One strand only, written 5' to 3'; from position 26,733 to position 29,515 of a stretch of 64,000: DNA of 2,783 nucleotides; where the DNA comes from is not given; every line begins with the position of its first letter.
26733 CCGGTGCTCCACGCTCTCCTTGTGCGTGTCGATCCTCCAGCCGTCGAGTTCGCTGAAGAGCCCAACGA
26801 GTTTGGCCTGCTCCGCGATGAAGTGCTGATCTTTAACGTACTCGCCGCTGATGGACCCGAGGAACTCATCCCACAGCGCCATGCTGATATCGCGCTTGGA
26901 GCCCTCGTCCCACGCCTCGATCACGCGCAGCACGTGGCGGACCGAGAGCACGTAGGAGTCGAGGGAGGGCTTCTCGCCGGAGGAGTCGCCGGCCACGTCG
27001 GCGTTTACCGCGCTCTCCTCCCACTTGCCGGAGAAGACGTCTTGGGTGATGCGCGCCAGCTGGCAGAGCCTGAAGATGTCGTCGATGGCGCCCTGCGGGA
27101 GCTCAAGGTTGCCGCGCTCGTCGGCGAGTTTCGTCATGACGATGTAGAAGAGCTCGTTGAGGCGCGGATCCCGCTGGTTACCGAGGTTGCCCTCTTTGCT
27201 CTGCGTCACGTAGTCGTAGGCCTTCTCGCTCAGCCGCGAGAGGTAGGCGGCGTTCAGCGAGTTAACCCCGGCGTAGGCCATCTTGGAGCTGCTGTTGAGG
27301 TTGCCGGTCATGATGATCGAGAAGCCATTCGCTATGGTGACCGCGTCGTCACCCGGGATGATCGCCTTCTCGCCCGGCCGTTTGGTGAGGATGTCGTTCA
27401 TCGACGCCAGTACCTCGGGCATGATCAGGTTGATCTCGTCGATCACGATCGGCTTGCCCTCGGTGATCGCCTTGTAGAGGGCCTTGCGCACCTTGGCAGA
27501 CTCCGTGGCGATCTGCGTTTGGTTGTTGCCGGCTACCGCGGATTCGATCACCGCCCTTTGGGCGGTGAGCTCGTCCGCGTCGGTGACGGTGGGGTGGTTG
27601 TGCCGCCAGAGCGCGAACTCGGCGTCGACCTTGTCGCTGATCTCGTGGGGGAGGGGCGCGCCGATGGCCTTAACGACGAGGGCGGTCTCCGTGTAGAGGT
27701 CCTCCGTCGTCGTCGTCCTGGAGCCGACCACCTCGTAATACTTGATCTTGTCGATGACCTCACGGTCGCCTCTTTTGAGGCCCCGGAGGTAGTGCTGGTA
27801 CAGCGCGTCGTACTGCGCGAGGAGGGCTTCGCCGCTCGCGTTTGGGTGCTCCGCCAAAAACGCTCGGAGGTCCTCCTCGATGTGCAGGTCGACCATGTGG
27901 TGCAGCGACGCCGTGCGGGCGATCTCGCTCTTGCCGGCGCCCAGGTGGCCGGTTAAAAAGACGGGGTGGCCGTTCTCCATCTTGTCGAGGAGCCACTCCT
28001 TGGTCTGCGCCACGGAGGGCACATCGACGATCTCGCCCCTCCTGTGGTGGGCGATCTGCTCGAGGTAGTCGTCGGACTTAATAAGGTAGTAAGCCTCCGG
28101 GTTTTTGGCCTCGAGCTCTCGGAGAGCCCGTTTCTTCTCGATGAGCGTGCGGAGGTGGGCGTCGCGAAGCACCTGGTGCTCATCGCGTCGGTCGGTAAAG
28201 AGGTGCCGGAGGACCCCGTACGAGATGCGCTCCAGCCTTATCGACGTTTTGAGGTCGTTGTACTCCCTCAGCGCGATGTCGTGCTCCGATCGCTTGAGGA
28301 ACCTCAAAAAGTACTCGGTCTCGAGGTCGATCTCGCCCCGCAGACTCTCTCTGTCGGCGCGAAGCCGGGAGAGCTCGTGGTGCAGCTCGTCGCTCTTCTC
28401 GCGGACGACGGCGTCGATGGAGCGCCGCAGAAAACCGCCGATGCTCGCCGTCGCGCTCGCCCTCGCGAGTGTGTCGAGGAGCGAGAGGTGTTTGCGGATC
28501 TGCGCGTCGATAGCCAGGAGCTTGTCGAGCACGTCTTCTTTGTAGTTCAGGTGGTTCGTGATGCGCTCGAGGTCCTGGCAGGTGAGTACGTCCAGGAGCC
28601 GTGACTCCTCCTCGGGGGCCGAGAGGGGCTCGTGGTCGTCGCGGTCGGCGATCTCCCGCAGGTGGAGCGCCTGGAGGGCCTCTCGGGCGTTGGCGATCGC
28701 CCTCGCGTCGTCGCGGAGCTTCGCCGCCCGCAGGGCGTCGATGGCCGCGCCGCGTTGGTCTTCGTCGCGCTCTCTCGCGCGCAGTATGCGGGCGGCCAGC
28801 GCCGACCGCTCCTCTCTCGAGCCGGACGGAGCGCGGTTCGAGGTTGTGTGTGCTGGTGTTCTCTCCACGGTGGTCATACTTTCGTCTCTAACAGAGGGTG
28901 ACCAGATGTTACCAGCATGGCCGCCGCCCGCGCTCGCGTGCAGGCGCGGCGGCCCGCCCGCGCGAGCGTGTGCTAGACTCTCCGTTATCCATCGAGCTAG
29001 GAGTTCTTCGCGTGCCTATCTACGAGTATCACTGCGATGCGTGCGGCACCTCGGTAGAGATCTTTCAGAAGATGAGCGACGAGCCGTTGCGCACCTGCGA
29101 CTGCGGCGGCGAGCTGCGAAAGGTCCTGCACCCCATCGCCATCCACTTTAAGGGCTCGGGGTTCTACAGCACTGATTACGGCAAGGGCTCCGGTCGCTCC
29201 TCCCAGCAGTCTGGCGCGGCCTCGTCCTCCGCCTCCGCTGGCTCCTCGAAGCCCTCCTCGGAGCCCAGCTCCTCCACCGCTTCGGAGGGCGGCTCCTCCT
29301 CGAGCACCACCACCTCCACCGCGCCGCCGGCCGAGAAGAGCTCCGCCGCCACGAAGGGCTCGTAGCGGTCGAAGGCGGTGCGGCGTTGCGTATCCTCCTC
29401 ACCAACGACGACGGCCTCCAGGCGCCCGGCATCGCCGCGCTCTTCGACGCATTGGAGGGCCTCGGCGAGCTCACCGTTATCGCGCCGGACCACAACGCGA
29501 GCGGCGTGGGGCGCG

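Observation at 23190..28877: Translationally coupled MoxR-like AAA+ / vWA / seven-repeat propeller operon of unknown function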

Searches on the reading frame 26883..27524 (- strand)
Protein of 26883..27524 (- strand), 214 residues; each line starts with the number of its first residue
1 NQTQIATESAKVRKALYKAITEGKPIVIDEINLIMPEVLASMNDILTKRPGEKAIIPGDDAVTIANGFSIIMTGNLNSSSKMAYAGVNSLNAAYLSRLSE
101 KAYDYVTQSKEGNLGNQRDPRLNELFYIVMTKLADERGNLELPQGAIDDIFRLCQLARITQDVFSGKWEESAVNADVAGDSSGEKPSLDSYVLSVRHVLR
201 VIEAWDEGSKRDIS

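Call 63: search_solved_structures(query=A5, max_evalue=10, show_alignments=0)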
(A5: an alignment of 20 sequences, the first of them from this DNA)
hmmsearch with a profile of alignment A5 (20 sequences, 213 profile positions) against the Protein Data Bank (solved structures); distinct sequences matched with E-value up to 10: 7.
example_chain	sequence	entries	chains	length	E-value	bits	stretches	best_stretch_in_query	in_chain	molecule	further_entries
5jcs_s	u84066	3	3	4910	1e-29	106.6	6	13-110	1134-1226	Midasin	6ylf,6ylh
6i27_A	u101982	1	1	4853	1.1e-29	106.5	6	13-110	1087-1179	Midasin,Midasin,Midasin,Midasin,Midasin,Midasin,Midasin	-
6i26_A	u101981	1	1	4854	1.1e-29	106.4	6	13-110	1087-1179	Midasin,Midasin,Midasin,Midasin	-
6hyp_A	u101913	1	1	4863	1.2e-29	106.4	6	13-110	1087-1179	Midasin,Midasin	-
6or5_A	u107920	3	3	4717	1.2e-28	103.1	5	13-112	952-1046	Midasin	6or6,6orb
9ujv_A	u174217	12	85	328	0.00054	22.5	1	7-115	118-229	Cobaltochelatase subunit CobS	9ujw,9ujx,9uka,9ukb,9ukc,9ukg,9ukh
9udk_A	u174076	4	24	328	0.0056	19.2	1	18-115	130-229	Cobaltochelatase subunit CobS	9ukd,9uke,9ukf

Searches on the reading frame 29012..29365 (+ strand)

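Call 102: search_protein_families(library=pfam, proteins=[window:29012-29365:+], max_evalue=0.001)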
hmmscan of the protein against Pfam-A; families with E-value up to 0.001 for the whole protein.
window:29012-29365:+ (117 aa): 1 family
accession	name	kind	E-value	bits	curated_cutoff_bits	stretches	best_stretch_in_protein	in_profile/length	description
PF09723.15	Zn_ribbon_8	-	1.7e-14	54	34.4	1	1-39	1-41/41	Zinc ribbon domain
